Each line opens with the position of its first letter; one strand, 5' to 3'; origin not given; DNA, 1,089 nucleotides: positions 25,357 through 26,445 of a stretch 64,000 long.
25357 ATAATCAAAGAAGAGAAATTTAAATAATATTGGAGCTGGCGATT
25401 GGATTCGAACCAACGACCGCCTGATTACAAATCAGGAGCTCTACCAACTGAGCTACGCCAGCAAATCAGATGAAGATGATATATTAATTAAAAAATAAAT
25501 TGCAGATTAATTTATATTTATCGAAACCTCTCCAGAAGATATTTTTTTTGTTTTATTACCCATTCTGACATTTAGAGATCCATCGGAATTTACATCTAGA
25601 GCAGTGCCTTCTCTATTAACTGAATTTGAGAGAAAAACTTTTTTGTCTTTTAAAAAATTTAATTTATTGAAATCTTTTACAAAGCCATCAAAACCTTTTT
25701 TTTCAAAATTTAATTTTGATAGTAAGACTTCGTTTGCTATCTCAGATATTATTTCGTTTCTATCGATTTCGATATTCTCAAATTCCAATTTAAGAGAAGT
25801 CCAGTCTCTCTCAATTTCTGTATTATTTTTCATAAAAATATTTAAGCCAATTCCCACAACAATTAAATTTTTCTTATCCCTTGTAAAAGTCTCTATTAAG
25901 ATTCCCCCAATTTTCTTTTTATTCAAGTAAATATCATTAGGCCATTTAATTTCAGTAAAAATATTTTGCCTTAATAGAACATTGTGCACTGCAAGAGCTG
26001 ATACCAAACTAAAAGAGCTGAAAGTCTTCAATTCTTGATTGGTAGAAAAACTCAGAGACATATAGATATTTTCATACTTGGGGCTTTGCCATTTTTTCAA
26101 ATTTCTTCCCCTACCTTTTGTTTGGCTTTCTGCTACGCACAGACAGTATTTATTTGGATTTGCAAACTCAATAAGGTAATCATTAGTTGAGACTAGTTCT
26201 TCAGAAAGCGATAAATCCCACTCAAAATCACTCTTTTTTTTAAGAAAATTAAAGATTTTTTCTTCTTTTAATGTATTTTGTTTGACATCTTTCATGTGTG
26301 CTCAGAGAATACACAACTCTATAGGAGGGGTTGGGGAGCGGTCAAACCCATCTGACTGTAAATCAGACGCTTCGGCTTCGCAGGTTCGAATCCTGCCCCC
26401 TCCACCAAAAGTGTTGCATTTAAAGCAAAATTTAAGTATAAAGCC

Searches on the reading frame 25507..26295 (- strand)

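Call 67: search_protein_families(library=pfam, proteins=[window:25507-26295:-])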
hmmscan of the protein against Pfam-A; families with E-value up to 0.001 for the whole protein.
window:25507-26295:- (262 aa): 1 family
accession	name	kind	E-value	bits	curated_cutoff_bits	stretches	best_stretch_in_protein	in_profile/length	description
PF03099.24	BPL_LplA_LipB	-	1.2e-21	77.5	21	1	39-152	10-133/133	Biotin/lipoate A/B protein ligase family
